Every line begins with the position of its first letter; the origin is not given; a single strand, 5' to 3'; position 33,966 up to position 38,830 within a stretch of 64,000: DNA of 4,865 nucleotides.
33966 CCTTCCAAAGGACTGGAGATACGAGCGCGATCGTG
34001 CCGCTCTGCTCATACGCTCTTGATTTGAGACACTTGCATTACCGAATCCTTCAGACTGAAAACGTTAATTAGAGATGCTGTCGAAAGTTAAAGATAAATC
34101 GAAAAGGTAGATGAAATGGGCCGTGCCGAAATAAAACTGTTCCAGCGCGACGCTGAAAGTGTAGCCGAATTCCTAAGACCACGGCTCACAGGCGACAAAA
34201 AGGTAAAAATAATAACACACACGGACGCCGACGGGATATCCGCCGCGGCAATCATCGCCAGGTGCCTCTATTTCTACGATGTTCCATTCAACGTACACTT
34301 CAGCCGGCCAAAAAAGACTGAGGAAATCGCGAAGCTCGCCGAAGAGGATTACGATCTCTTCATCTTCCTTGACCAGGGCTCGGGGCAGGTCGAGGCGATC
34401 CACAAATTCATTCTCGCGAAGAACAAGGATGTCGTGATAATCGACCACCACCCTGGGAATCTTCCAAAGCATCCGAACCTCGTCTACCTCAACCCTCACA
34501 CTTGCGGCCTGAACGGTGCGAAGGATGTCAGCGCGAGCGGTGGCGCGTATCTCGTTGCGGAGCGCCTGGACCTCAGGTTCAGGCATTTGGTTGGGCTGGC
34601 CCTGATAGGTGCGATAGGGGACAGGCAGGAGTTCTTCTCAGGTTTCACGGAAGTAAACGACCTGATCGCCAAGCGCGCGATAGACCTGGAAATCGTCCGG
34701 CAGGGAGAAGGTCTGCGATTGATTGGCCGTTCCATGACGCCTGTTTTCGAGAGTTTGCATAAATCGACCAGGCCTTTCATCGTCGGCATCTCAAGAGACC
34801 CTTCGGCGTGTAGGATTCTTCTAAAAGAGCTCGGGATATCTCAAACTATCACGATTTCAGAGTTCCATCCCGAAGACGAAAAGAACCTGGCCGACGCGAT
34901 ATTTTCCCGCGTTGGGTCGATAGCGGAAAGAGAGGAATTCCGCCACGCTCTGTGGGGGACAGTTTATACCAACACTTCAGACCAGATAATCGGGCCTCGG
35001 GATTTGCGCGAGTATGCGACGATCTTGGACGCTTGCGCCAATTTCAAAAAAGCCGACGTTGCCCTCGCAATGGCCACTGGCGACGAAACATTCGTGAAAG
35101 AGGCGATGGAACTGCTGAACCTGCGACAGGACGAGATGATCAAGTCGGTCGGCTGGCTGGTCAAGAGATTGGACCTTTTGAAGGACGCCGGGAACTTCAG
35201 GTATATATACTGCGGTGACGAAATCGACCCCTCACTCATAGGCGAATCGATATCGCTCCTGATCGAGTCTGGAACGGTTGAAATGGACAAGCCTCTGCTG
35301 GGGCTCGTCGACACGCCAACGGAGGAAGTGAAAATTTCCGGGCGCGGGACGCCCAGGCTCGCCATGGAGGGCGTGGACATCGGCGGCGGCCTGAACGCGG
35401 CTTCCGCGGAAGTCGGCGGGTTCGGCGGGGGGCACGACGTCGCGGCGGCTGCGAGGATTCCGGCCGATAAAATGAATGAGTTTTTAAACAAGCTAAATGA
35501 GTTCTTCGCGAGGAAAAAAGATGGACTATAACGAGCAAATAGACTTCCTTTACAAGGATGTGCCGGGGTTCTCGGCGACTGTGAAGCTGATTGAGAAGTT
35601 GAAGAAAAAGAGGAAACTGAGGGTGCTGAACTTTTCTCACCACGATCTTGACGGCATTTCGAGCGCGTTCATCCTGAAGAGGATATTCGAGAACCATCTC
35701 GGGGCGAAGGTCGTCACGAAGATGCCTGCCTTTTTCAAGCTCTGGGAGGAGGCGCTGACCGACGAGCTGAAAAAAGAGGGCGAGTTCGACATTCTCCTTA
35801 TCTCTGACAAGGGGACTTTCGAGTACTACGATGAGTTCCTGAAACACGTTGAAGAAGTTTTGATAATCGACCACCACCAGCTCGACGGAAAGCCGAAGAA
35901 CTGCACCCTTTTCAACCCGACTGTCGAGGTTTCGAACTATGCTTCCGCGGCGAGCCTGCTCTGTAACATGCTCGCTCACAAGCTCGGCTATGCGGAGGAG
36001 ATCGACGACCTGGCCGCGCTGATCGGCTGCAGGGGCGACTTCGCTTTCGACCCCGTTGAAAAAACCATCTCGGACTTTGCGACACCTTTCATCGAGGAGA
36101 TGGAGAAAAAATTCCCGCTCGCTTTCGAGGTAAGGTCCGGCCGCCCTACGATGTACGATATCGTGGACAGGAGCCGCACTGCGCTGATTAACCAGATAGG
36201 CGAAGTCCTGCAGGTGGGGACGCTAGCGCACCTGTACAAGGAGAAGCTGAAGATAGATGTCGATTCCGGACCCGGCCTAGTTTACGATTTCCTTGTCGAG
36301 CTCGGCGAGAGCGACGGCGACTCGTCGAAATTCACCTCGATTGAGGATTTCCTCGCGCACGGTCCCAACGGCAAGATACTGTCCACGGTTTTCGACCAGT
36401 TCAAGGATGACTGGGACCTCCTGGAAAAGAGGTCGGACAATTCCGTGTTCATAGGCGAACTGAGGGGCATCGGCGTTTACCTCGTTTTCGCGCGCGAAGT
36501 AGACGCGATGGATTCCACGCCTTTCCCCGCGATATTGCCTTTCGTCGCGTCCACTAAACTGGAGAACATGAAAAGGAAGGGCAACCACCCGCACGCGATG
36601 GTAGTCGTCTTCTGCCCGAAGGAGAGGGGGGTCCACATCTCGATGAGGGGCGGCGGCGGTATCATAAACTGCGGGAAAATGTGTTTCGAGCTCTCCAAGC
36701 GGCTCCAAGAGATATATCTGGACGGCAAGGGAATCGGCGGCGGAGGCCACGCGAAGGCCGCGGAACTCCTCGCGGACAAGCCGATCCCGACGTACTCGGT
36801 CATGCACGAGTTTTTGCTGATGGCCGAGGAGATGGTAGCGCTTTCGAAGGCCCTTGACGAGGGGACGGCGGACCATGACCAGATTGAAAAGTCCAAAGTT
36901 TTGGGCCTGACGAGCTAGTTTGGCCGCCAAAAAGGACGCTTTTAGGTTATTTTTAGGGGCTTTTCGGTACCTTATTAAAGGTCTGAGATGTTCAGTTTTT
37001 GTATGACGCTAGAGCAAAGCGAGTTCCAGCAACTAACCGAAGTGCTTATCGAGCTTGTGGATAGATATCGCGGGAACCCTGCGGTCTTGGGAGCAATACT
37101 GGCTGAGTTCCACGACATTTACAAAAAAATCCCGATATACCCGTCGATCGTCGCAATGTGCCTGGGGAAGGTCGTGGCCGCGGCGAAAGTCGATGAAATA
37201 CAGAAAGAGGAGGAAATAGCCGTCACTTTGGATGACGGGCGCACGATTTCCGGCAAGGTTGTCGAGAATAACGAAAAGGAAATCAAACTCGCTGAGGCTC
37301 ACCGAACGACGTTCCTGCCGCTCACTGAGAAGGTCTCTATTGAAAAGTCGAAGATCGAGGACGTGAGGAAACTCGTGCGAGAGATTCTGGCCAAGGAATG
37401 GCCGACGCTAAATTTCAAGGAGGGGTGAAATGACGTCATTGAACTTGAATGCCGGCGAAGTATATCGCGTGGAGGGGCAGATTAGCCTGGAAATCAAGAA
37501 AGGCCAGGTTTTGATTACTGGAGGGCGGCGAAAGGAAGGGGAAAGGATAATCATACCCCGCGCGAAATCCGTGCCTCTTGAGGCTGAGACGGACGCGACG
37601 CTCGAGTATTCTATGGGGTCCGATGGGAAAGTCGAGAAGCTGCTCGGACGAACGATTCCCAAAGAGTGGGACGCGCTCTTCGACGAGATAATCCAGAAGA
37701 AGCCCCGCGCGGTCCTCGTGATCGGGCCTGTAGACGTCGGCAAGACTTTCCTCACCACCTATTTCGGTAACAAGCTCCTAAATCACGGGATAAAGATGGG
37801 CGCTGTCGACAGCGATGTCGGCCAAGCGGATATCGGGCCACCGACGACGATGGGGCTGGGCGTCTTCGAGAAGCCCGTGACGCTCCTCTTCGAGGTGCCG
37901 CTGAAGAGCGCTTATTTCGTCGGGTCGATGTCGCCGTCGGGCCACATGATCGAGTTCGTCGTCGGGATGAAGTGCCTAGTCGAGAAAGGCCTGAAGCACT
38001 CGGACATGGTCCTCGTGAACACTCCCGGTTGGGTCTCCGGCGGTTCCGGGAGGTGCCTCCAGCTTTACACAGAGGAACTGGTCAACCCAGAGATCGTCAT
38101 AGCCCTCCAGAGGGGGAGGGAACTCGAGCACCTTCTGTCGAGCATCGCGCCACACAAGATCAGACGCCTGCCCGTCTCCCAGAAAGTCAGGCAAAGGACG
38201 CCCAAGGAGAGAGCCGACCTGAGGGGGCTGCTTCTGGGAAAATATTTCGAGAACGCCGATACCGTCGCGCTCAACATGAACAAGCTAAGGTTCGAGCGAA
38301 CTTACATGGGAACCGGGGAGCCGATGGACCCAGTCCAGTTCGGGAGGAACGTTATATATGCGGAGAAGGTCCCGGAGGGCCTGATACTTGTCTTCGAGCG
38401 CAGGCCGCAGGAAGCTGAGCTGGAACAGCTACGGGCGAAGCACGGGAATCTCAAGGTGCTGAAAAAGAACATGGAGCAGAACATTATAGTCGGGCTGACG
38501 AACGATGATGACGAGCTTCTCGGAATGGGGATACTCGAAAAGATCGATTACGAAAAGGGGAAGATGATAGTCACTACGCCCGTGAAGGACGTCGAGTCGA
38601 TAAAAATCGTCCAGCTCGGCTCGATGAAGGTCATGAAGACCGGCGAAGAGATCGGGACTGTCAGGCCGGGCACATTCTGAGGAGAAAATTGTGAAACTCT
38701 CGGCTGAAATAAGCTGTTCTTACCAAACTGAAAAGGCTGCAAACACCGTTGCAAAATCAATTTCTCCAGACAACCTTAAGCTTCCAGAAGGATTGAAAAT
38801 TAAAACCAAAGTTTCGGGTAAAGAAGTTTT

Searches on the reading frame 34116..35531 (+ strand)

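Call 11: search_protein_families(library=pfam, proteins=[window:34116-35531:+], max_evalue=0.00001)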
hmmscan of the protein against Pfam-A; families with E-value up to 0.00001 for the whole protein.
window:34116-35531:+ (471 aa): 2 families
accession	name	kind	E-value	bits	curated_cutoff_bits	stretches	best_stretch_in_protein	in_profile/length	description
PF02272.25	DHHA1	-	4.4e-11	43.6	25.9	1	391-465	30-101/102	DHHA1 domain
PF01368.27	DHH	-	4.6e-11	43.5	28.1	1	29-149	1-103/125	DHH family, N-terminal domain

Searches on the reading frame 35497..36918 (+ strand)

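Call 11: search_protein_families(library=pfam, proteins=[window:35497-36918:+], max_evalue=0.00001)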
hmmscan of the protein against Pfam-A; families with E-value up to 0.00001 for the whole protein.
window:35497-36918:+ (473 aa): 1 family
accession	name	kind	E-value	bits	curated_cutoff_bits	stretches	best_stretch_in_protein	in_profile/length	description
PF01368.27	DHH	-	3.5e-08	34.2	28.1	1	44-172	3-117/125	DHH family, N-terminal domain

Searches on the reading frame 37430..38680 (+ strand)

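Call 11: search_protein_families(library=pfam, proteins=[window:37430-38680:+], max_evalue=0.00001)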
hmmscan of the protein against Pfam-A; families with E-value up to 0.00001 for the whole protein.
window:37430-38680:+ (416 aa): 1 family
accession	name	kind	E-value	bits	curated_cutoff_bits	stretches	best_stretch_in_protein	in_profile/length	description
PF16575.11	CLP1_P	-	1.1e-33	117.1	26.6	1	99-275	1-188/188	mRNA cleavage and polyadenylation factor CLP1 P-loop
